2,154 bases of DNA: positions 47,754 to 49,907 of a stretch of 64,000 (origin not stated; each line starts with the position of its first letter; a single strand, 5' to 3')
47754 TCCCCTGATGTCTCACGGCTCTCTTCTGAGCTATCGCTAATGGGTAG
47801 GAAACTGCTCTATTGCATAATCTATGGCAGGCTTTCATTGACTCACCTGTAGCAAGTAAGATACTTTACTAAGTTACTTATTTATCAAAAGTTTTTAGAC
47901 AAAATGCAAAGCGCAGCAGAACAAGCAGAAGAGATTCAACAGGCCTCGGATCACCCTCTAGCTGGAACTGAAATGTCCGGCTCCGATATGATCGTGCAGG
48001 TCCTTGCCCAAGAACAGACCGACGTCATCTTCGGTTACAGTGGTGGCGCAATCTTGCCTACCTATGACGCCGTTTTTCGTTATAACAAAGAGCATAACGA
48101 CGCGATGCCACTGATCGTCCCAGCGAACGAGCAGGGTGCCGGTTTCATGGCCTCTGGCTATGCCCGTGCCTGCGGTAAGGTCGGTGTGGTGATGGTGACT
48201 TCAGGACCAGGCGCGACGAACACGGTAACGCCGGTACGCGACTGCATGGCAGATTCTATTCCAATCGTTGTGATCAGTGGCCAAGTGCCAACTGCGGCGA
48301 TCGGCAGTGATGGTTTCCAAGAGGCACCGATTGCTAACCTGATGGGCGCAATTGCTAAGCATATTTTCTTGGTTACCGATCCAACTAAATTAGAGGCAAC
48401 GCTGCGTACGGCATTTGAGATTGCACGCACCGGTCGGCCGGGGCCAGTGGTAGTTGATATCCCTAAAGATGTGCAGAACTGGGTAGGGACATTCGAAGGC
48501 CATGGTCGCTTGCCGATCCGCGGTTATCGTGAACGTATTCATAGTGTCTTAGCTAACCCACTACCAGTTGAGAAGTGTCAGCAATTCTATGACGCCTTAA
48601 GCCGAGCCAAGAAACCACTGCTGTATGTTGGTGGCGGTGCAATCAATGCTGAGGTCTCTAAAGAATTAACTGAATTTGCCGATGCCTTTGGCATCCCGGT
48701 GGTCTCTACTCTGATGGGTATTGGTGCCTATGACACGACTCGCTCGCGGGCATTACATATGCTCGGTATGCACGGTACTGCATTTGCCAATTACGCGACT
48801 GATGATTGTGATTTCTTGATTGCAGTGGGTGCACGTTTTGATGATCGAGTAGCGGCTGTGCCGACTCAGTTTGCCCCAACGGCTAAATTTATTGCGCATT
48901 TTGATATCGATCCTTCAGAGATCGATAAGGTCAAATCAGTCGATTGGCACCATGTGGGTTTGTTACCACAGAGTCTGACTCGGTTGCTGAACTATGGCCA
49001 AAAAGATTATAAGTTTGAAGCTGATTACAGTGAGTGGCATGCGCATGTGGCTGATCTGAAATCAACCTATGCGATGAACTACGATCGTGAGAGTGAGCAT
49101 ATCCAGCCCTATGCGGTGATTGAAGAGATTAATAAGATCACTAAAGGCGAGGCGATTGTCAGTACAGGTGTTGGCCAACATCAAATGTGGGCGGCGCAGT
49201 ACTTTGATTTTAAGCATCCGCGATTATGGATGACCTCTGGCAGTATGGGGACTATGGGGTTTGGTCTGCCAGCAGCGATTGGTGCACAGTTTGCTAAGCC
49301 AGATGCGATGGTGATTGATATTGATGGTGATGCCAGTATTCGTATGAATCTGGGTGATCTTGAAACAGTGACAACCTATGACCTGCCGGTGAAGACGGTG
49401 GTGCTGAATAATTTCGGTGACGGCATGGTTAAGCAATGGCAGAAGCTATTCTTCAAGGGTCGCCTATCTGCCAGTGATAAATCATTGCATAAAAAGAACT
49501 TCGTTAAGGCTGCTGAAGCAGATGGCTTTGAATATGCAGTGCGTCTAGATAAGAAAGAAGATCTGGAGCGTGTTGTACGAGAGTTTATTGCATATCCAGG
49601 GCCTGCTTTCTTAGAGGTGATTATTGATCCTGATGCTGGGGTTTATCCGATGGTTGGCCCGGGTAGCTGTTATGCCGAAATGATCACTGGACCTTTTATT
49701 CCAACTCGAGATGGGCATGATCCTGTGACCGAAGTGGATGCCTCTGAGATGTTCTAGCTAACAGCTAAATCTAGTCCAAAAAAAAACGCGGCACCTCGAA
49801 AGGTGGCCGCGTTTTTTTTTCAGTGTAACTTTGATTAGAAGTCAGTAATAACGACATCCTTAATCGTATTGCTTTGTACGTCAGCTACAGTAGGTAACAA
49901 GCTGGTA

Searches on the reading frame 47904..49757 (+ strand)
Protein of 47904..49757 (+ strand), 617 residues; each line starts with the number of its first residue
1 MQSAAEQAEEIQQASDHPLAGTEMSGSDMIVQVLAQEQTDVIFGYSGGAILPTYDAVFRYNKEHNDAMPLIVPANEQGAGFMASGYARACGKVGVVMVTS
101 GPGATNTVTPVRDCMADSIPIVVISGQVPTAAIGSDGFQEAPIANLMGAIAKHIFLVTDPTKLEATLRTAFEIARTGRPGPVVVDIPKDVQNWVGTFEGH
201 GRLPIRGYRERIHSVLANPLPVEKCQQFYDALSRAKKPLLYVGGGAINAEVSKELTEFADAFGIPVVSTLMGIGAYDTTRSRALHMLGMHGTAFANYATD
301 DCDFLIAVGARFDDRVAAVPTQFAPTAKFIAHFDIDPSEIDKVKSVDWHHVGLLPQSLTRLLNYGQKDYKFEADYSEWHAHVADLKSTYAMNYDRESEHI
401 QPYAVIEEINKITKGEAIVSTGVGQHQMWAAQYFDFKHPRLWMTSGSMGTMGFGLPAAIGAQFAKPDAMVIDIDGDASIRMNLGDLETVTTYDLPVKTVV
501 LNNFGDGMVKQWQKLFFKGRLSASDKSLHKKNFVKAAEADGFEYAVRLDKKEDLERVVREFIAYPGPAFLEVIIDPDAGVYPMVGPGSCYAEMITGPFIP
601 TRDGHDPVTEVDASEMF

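Call 57: search_protein_families(library=ncbifam, proteins=[window:47904-49757:+], max_evalue=1e-10)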
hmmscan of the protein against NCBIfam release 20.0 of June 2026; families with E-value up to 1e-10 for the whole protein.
window:47904-49757:+ (617 aa): 53 families (the best 25 are shown)
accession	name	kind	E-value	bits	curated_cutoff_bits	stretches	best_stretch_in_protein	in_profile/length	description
TIGR00118.1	acolac_lg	equivalog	7.8e-198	658.4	538.35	1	24-595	1-555/557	biosynthetic-type acetolactate synthase large subunit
NF005651.0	PRK07418.1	subfamily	1.8e-176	587.9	942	1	14-597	9-582/617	acetolactate synthase large subunit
NF006524.0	PRK08978.1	equivalog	8.6e-170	565.6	738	1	24-595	1-545/548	acetolactate synthase 2 catalytic subunit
NF006581.0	PRK09107.1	equivalog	9.3e-170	565.8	974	1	21-596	8-575/595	acetolactate synthase 3 large subunit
NF005860.0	PRK07789.1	equivalog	2.1e-169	564.8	881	1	5-592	15-596/615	acetolactate synthase large subunit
NF005228.0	PRK06725.1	equivalog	2.6e-169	564.1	991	1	13-595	5-566/571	acetolactate synthase large subunit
NF004710.0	PRK06048.1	equivalog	1.9e-168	561.4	976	1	23-594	7-557/561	acetolactate synthase large subunit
NF005824.0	PRK07710.1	equivalog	1.4e-167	558.5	976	1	19-594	12-568/573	acetolactate synthase large subunit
NF006319.0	PRK08527.1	equivalog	4.5e-163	543.7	905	1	23-594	3-558/565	acetolactate synthase large subunit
NF005409.0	PRK06965.1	equivalog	3.5e-159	530.9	1035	1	10-596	7-583/587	acetolactate synthase 3 catalytic subunit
NF005058.0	PRK06466.1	equivalog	4.5e-155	517.4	951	1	24-584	4-557/574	acetolactate synthase 3 large subunit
NF006016.1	PRK08155.1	equivalog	2e-154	515.1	870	1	23-595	2-553/554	acetolactate synthase large subunit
NF004919.0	PRK06276.1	equivalog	5.6e-154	513.6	866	1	24-595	1-558/582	acetolactate synthase large subunit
NF006525.0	PRK08979.1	equivalog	9.5e-154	512.9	1084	1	23-593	3-564/572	acetolactate synthase 3 large subunit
NF005584.0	PRK07282.1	equivalog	1.6e-150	502.4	970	1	24-595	10-561/566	acetolactate synthase large subunit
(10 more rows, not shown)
